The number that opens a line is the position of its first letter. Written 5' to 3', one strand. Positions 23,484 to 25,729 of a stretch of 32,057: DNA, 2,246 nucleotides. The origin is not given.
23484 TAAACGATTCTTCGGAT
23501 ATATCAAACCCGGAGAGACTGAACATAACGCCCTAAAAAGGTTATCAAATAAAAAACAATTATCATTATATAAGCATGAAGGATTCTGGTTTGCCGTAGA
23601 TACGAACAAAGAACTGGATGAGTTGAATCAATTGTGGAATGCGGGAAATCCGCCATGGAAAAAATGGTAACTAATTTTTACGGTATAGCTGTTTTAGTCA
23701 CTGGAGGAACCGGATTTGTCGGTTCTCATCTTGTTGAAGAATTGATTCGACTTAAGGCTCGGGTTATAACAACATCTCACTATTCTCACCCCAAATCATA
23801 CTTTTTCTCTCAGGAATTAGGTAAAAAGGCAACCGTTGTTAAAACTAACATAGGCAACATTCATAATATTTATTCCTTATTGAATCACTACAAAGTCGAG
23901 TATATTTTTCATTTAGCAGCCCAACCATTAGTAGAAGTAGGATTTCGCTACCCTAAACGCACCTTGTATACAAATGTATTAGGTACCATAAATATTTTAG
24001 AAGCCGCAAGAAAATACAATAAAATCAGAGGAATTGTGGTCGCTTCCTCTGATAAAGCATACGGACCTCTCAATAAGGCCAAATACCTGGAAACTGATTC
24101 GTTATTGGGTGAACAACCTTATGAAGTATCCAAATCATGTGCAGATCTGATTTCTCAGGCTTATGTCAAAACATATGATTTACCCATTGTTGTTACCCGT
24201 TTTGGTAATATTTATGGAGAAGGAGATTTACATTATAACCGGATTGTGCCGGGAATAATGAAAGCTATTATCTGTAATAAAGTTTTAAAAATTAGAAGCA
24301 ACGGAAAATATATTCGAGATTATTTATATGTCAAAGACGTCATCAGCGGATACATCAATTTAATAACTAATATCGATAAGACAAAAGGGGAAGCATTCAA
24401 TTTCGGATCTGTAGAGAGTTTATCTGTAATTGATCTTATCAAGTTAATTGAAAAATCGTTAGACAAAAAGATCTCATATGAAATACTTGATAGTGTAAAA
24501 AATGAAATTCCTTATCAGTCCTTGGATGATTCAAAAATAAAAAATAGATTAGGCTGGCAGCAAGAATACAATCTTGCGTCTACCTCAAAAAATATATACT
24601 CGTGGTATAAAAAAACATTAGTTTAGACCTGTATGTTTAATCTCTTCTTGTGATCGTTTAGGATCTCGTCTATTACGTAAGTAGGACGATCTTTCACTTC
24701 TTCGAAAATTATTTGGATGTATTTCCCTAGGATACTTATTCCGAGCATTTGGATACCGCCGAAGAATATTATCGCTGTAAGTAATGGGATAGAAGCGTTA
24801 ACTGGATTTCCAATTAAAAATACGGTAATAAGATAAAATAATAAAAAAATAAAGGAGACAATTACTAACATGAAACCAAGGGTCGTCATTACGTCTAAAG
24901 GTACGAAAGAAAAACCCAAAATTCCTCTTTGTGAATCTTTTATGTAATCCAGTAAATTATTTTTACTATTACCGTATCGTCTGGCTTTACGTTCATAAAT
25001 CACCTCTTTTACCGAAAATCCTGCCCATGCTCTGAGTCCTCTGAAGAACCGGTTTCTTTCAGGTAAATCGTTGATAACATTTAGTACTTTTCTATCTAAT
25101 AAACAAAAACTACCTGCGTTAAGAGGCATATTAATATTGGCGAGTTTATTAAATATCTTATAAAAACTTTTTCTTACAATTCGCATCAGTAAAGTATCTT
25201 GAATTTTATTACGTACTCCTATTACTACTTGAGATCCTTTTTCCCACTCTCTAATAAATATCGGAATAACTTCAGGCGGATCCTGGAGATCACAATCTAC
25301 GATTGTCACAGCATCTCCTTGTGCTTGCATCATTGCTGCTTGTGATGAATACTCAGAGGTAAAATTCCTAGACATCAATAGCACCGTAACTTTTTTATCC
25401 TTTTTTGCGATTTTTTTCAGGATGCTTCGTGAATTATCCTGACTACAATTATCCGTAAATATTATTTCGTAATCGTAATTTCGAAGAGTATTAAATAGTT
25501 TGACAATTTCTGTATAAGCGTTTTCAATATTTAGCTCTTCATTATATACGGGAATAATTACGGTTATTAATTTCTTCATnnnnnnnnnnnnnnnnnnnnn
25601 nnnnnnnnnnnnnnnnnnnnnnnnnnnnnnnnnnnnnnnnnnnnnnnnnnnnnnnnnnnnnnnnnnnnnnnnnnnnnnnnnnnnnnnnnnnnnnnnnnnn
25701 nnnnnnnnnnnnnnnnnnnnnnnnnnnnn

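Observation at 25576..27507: HpcH/HpaI-type aldolase adjacent to a divergent 3-dehydroquinate-synthase-like enzyme inside a glycan operon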

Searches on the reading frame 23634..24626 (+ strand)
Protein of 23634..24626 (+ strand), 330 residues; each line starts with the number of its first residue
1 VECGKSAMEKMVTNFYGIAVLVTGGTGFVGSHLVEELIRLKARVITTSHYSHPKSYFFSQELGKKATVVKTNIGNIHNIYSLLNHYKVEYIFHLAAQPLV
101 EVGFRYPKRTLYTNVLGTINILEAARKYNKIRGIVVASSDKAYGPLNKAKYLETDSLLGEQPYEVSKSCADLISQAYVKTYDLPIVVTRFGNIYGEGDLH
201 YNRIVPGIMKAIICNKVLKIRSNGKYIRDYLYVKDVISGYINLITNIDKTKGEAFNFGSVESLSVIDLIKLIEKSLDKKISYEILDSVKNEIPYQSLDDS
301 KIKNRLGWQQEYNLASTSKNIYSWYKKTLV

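Call 4: search_protein_families(library=pfam, proteins=[window:23634-24626:+], max_evalue=0.01)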
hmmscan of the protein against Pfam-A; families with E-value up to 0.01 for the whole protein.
window:23634-24626:+ (330 aa): 9 families
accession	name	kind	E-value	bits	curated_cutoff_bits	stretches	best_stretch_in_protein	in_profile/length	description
PF16363.11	GDP_Man_Dehyd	-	2.7e-49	168.8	27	1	21-317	1-328/332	GDP-mannose 4,6 dehydratase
PF01370.27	Epimerase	-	8.5e-48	163.3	20.9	1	20-258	1-240/240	NAD dependent epimerase/dehydratase family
PF02719.21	Polysacc_synt_2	-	1.1e-20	74.5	20.2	1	20-195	1-173/293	Polysaccharide biosynthesis protein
PF07993.18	NAD_binding_4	-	4.8e-15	55.8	20.1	2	87-198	88-215/258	Male sterility protein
PF01073.25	3Beta_HSD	-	1.3e-14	54.3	22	1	21-248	1-233/280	3-beta hydroxysteroid dehydrogenase/isomerase family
PF04321.23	RmlD_sub_bind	-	5e-08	32.8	27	1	20-198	3-156/287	RmlD substrate binding domain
PF05368.20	NmrA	-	0.00054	20.1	27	0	20-85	5-69/298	NmrA-like family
PF08659.16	KR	-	0.0021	18.4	22.6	1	20-152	3-150/180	KR domain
PF13460.12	NAD_binding_10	-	0.0085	16.4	27.2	0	24-148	1-107/184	NAD(P)H-binding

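Call 7: search_protein_families(library=ncbifam, proteins=[window:23634-24626:+], max_evalue=0.001)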
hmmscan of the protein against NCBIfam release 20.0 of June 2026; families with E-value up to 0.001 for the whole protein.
window:23634-24626:+ (330 aa): 30 families (the best 25 are shown)
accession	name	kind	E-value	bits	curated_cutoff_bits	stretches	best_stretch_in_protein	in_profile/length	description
TIGR02622.1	CDP_4_6_dhtase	equivalog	2.4e-58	198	278.45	1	16-328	3-333/352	CDP-glucose 4,6-dehydratase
TIGR01181.1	dTDP_gluc_dehyt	equivalog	7.8e-52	176.3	365.1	1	20-327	2-313/321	dTDP-glucose 4,6-dehydratase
TIGR04180.1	EDH_00030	hypoth_equivalog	4.3e-43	147.5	475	1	20-312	1-296/297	NAD-dependent 4,6-dehydratase LegB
TIGR01179.1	galE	equivalog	3.8e-38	131.2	262.3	1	19-327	1-327/332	UDP-glucose 4-epimerase GalE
NF007582.0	PRK10217.1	equivalog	4e-30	105.1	698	1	20-325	4-331/355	dTDP-glucose 4,6-dehydratase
NF007490.0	PRK10084.1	subfamily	1.7e-28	99.7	649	1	19-326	2-335/361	dTDP-glucose 4,6-dehydratase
NF007956.0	PRK10675.1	subfamily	9.3e-23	80.9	394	2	19-178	2-164/338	UDP-glucose 4-epimerase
TIGR02197.1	heptose_epim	equivalog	5e-19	68.6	274.6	1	20-305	1-290/316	ADP-glyceromanno-heptose 6-epimerase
NF011728.1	PRK15181.1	equivalog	8.4e-18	64.5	760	1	20-326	18-338/348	Vi polysaccharide biosynthesis UDP-N-acetylglucosaminuronic acid C-4 epimerase TviC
NF047922.1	GDPFucSynFcl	equivalog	3.1e-17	63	500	1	20-326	5-302/308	GDP-L-fucose synthase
TIGR01472.1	gmd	equivalog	1e-12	47.9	415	1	21-283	4-275/342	GDP-mannose 4,6-dehydratase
TIGR01746.1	Thioester-redct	subfamily_domain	1.6e-12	47.4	213.35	2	87-213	88-218/371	thioester reductase domain-containing protein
TIGR04130.1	FnlA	equivalog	7.4e-12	44.8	730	1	18-148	5-133/337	UDP-N-acetylglucosamine 4,6-dehydratase/5-epimerase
TIGR03466.1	HpnA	hypoth_equivalog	2.8e-11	42.9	367.65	1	19-200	2-177/327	hopanoid-associated sugar epimerase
TIGR03589.1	PseB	equivalog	3e-11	42.8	407.75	1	19-277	6-245/324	UDP-N-acetylglucosamine 4,6-dehydratase (inverting)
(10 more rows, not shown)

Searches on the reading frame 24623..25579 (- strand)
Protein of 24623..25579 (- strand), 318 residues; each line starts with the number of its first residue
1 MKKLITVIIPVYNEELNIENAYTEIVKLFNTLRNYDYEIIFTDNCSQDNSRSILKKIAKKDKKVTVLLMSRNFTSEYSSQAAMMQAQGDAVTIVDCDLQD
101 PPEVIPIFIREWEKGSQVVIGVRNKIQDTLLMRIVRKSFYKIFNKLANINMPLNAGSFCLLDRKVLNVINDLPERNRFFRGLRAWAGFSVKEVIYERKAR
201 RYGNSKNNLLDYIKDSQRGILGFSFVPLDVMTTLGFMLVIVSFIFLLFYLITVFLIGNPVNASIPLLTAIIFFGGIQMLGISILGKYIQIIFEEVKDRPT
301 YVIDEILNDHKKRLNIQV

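Call 4: search_protein_families(library=pfam, proteins=[window:24623-25579:-], max_evalue=0.01)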
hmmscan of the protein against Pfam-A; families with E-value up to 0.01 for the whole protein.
window:24623-25579:- (318 aa): 2 families
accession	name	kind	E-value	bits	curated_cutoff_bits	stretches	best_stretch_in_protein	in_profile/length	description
PF00535.33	Glycos_transf_2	-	6.5e-29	101.5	23.3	1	6-167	1-165/168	Glycosyl transferase family 2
PF00656.27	Peptidase_C14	-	0.006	16.7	21.4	1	19-104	20-121/233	Caspase domain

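Call 7: search_protein_families(library=ncbifam, proteins=[window:24623-25579:-], max_evalue=0.001)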
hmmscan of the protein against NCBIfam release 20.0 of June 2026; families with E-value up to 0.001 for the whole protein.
window:24623-25579:- (318 aa): 12 families
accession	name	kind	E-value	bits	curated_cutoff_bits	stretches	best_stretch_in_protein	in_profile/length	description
NF047588.1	GlcsyltransPgfSStrep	equivalog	7.4e-69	232.3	500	1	5-305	3-304/308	glycosyltransferase PgfS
NF007986.1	PRK10714.1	equivalog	1.1e-38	133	529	1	4-309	7-314/316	undecaprenyl-phosphate 4-deoxy-4-formamido-L-arabinose transferase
NF047683.1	TeichurnBiosyTuaG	equivalog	3.6e-12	46.4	400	1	2-99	5-98/252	teichuronic acid biosynthesis protein TuaG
TIGR03937.1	PgaC_IcaA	equivalog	7.9e-12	44.8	422.3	1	3-113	45-151/407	poly-beta-1,6-N-acetyl-D-glucosamine synthase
NF007482.0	PRK10073.1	equivalog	6.4e-08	32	423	1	3-99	6-97/334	glycosyltransferase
NF038302.1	EPS_HpsE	equivalog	2.3e-07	30.1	300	1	5-97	3-96/307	hormogonium polysaccharide biosynthesis glycosyltransferase HpsE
TIGR03111.1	glyc2_xrt_Gpos1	hypoth_equivalog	5e-07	28.9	363.95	1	5-145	51-189/439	TIGR03111 family XrtG-associated glycosyltransferase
NF050050.1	ProtGlycPglI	equivalog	5.8e-07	29.2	500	1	4-121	3-117/306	GalNAc(5)-diNAcBac-PP-undecaprenol beta-1,3-glucosyltransferase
TIGR04283.1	glyco_like_mftF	equivalog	1.8e-06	27.7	182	1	5-137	1-122/221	TIGR04283 family arsenosugar biosynthesis glycosyltransferase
NF041875.1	EPS_EpsD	equivalog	3.9e-06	26.5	370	1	6-121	2-114/325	exopolysaccharide biosynthesis glycosyltransferase EpsD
NF038299.1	EPS_HpsN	equivalog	0.00037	19.6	425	1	4-118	2-112/317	hormogonium polysaccharide biosynthesis glycosyltransferase HpsN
NF007453.0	PRK10018.1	equivalog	0.00063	19.5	382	1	3-111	6-110/280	colanic acid biosynthesis glycosyltransferase WcaA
